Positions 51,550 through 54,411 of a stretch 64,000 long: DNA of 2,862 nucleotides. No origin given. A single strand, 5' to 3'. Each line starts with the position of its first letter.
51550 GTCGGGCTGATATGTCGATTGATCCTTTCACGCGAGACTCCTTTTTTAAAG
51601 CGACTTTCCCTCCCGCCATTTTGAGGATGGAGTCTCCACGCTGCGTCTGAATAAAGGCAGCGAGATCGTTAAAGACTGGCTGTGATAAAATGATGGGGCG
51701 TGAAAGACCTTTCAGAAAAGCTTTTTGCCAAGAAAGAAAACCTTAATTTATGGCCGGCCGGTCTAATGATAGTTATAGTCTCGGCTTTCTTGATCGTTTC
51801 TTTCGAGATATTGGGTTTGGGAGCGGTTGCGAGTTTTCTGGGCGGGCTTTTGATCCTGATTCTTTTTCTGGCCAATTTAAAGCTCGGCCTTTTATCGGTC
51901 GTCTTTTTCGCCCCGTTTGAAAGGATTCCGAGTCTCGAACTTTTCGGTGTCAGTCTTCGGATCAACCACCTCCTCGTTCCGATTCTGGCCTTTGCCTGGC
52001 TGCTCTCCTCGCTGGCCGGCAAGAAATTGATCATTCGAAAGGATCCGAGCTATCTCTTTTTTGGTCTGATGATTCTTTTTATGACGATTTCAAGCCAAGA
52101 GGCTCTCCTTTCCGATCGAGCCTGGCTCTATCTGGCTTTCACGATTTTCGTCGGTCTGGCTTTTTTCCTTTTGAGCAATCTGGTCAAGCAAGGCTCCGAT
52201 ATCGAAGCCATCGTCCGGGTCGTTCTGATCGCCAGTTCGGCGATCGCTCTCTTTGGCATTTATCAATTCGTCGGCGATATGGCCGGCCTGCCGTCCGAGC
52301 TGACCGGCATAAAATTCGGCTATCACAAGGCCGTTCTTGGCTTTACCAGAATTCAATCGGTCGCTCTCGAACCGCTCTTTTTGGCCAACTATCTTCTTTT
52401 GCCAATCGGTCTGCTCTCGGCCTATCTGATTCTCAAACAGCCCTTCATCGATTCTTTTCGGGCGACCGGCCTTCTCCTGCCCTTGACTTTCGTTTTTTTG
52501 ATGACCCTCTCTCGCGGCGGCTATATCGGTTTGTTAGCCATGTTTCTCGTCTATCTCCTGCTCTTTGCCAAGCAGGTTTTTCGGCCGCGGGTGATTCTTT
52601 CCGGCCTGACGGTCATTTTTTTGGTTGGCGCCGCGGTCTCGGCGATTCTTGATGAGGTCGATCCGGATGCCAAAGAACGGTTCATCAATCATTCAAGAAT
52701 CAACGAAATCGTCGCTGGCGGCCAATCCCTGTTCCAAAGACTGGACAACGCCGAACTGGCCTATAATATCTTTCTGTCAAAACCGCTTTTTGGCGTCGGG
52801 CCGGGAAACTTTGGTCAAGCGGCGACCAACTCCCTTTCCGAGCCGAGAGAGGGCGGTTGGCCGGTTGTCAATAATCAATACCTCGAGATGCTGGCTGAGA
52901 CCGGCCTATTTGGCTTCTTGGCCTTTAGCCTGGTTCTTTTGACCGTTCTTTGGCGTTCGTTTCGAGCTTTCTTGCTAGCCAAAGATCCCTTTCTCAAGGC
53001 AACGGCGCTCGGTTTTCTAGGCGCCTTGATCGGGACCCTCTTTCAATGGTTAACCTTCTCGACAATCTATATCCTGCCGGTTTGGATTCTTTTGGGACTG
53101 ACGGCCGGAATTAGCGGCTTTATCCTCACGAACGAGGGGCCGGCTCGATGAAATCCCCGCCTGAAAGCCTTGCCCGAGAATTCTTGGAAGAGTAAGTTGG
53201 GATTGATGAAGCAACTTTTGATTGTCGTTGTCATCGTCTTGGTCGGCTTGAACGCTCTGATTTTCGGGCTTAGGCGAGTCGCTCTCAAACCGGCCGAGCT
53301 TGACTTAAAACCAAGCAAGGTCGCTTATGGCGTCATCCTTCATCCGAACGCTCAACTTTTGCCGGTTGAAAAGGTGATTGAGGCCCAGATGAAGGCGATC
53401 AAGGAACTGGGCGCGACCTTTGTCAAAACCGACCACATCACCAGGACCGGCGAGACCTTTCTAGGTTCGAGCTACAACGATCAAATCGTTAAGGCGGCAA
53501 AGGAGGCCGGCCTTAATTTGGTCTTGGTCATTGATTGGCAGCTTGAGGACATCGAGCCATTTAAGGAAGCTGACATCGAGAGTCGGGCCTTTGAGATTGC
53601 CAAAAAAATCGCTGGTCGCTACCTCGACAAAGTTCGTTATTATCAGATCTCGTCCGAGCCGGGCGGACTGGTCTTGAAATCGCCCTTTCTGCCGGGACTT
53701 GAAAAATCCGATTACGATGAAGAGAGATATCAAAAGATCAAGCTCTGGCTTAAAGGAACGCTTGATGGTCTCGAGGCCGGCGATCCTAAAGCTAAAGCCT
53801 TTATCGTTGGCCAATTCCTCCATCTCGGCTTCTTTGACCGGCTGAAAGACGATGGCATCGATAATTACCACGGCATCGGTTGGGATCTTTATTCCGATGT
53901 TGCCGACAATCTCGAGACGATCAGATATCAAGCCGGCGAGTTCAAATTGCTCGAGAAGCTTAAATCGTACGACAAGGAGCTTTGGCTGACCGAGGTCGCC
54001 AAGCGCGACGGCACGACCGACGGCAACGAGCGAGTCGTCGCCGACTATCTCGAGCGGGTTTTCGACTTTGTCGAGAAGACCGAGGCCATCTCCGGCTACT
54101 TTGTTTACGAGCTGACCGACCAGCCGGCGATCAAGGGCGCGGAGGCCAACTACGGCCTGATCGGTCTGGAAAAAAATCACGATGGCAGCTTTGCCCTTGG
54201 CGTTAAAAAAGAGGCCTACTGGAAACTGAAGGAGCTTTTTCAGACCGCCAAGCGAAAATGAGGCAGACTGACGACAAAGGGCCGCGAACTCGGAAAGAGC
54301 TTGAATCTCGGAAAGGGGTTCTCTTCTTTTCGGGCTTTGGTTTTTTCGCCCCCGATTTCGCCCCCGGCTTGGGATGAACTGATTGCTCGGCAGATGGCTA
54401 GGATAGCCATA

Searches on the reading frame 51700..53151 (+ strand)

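Call 46: search_protein_families(library=pfam, proteins=[window:51700-53151:+], max_evalue=0.0001)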
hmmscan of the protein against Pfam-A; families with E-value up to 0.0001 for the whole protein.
window:51700-53151:+ (483 aa): 1 family
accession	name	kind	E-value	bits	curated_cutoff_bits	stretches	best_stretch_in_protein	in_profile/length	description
PF04932.20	Wzy_C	-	6.8e-21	75.1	31.7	1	259-409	3-148/149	O-Antigen ligase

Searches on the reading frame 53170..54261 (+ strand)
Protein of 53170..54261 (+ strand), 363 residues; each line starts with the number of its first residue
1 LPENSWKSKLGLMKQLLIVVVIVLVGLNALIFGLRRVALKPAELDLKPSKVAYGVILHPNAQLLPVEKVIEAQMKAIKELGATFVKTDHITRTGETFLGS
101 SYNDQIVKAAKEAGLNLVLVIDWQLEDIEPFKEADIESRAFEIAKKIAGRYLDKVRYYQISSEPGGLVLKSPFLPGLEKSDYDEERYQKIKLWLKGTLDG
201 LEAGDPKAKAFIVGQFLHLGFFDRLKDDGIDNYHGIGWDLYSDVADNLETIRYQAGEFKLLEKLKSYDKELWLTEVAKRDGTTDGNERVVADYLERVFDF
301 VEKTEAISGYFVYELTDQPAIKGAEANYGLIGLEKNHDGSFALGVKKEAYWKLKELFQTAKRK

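Call 46: search_protein_families(library=pfam, proteins=[window:53170-54261:+], max_evalue=0.0001)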
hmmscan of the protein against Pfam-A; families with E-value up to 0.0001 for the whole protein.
window:53170-54261:+ (363 aa): 1 family
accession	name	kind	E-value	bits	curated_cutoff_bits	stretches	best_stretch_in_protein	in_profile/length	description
PF11790.14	Glyco_hydro_cc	-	2.9e-05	24.2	21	1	263-317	157-210/237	Glycosyl hydrolase catalytic core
